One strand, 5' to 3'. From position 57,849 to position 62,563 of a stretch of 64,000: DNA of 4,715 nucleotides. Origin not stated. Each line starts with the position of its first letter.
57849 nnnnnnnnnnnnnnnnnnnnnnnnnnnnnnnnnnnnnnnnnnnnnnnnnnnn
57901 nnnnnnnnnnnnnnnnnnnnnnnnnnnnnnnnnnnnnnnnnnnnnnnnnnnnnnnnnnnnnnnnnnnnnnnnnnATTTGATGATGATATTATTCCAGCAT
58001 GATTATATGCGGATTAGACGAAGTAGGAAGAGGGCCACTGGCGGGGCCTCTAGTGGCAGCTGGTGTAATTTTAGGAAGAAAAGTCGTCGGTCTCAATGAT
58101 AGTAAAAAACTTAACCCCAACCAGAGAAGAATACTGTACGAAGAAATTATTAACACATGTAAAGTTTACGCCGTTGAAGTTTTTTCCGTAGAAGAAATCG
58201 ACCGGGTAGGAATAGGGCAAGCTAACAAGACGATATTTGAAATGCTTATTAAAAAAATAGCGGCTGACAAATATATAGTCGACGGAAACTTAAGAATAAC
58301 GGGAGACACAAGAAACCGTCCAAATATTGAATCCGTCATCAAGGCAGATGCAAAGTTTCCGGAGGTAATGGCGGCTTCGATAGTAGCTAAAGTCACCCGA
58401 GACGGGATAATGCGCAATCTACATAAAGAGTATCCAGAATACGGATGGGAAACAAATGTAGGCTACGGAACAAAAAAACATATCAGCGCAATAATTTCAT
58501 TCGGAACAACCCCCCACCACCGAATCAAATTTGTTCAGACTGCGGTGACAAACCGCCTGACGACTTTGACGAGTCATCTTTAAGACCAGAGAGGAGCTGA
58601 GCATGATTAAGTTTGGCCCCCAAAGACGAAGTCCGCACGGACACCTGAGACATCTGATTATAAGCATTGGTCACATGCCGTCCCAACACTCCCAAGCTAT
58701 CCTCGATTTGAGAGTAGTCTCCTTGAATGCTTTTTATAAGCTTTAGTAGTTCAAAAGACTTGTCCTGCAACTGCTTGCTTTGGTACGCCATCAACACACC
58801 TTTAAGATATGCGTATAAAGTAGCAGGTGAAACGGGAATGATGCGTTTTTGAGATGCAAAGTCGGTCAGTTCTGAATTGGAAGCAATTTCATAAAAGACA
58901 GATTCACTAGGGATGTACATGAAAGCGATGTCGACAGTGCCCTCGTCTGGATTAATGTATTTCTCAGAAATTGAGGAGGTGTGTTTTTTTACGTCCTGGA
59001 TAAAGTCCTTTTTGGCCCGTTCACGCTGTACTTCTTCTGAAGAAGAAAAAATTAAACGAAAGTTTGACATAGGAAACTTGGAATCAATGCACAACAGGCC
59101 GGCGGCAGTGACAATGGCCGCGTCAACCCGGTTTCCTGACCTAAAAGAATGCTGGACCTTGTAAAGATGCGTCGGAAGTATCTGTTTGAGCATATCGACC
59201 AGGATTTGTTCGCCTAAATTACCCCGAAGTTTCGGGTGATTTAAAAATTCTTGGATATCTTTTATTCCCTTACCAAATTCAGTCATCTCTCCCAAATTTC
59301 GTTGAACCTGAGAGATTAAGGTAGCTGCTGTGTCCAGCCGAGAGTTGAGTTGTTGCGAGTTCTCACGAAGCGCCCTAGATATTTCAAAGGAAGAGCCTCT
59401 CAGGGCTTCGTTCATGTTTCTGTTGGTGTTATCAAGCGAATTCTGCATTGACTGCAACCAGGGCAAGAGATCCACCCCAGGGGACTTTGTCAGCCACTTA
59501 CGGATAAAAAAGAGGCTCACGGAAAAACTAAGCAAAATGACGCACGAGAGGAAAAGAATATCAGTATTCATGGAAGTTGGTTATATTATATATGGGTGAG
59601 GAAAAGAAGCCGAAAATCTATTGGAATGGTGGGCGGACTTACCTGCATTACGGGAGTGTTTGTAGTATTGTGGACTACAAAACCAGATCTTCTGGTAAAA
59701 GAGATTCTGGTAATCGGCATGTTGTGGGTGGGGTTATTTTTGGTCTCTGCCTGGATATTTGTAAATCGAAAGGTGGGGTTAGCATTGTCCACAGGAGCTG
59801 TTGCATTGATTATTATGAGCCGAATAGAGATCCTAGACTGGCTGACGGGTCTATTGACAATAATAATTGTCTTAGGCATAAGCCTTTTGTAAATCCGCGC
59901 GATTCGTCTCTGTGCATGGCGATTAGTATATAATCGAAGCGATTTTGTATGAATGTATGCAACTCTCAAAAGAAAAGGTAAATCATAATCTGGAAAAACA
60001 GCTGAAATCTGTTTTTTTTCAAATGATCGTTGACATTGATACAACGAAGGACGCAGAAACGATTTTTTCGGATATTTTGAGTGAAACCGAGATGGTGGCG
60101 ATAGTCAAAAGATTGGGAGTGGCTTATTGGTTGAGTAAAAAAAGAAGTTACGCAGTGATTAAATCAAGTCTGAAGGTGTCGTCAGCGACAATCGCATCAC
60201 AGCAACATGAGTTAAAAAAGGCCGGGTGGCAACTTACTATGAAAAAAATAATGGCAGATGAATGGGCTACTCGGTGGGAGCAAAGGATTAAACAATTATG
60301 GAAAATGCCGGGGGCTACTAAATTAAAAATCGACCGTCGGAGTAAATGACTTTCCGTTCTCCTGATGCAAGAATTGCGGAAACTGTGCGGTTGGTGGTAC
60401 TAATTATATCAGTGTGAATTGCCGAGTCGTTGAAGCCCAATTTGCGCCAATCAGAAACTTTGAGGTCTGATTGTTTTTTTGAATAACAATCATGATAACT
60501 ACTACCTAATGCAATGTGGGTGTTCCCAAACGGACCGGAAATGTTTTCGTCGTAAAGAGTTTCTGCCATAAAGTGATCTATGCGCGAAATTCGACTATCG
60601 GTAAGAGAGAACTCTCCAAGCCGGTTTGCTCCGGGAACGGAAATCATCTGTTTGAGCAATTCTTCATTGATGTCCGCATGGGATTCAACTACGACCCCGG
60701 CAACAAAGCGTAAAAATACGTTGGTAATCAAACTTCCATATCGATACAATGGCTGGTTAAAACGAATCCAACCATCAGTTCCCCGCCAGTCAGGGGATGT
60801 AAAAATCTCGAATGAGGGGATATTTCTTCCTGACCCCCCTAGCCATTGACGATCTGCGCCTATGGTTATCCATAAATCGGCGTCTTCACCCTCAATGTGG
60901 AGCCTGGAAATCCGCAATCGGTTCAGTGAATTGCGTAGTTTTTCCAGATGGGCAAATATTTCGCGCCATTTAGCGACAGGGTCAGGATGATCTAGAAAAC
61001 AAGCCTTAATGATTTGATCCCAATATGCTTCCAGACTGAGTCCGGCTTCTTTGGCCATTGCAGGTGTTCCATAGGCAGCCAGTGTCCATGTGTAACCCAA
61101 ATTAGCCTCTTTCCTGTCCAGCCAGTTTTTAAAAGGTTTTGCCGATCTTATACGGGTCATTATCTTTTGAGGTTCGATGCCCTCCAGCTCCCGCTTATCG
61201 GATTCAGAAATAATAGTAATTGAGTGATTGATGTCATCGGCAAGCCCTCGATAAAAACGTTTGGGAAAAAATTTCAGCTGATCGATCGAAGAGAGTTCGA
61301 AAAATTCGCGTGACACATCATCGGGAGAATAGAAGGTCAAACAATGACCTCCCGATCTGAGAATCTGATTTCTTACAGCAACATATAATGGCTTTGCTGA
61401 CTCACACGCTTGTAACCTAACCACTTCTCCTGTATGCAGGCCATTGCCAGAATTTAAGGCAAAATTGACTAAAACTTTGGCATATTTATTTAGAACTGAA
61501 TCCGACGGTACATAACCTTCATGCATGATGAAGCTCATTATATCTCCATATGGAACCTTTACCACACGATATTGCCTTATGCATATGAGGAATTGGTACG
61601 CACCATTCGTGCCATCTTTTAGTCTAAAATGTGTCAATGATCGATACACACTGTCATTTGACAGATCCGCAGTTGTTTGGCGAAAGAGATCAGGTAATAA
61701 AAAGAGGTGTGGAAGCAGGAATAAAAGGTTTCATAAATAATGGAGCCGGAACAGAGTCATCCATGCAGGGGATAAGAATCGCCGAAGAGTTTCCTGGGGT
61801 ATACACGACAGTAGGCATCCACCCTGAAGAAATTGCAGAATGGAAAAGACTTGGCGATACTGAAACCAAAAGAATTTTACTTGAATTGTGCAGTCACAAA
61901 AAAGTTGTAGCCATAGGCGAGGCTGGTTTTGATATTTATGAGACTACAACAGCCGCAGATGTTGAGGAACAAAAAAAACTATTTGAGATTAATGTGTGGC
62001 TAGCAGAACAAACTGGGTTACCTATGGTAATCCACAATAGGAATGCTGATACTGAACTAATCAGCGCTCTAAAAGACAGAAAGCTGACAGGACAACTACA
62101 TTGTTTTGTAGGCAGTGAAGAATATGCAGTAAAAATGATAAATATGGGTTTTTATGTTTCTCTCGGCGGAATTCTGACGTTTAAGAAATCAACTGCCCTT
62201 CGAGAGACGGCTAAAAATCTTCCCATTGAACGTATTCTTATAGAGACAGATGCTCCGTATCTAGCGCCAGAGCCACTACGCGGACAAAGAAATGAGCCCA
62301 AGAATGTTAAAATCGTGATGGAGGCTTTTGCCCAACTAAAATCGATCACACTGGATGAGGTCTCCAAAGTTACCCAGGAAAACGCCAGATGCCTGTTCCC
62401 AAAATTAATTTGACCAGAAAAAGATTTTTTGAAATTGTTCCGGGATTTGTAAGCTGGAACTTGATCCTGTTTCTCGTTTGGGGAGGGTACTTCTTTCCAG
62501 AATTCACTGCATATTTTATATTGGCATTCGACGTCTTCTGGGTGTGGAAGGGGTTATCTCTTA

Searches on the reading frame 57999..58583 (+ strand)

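Call 9: search_protein_families(library=pfam, proteins=[window:57999-58583:+], max_evalue=0.001)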
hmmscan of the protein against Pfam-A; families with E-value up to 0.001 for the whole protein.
window:57999-58583:+ (194 aa): 1 family
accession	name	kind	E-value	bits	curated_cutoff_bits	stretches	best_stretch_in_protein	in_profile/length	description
PF01351.25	RNase_HII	-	2.4e-36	126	25.8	1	4-180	1-198/199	Ribonuclease HII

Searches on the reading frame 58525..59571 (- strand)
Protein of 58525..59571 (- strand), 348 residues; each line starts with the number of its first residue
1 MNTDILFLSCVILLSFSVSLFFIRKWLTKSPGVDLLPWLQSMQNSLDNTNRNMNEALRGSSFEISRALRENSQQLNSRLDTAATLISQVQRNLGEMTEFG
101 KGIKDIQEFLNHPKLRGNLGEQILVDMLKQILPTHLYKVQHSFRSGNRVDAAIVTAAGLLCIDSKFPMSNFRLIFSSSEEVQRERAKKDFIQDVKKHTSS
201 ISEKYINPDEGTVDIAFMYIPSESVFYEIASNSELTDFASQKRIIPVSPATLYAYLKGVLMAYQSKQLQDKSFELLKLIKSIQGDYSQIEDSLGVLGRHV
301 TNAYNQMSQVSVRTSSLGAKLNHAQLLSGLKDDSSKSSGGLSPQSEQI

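Call 10: search_protein_families(library=pfam, proteins=[window:58525-59571:-], max_evalue=0.001)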
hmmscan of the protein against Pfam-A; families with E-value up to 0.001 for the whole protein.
window:58525-59571:- (348 aa): 2 families
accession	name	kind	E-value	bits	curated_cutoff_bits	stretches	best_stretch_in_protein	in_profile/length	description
PF02646.22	RmuC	-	5.6e-47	160.7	26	1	64-326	10-283/291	RmuC family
PF08378.17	NERD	-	0.00062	20.7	22.1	0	116-205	1-95/111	Nuclease-related domain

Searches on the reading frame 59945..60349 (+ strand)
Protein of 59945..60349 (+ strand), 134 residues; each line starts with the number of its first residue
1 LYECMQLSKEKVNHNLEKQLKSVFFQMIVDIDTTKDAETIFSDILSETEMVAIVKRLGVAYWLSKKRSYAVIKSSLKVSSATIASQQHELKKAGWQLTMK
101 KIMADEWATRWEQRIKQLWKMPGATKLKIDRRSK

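Call 10: search_protein_families(library=pfam, proteins=[window:59945-60349:+], max_evalue=0.001)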
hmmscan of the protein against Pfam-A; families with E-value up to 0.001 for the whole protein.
window:59945-60349:+ (134 aa): 2 families
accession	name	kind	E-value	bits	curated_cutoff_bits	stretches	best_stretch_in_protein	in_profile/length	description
PF01371.25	Trp_repressor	-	6.2e-11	42.7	27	1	23-93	5-76/88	Trp repressor protein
PF24160.1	UVB_sens_C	-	0.00061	20.6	20.7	1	64-111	109-156/156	Root UVB sensitive protein, C-terminal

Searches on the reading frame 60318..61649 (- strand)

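Call 10: search_protein_families(library=pfam, proteins=[window:60318-61649:-], max_evalue=0.001)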
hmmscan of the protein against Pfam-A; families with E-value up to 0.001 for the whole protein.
window:60318-61649:- (443 aa): 1 family
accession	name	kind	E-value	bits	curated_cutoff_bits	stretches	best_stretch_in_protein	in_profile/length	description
PF02073.20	Peptidase_M29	-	1.6e-94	317.5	27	1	51-441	3-406/406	Thermophilic metalloprotease (M29)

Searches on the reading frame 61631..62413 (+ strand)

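Call 10: search_protein_families(library=pfam, proteins=[window:61631-62413:+], max_evalue=0.001)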
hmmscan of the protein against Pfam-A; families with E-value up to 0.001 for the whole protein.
window:61631-62413:+ (260 aa): 1 family
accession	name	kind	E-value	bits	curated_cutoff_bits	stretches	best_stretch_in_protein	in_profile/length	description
PF01026.27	TatD_DNase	-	7.9e-74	248.7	27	1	4-256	1-252/253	TatD related DNase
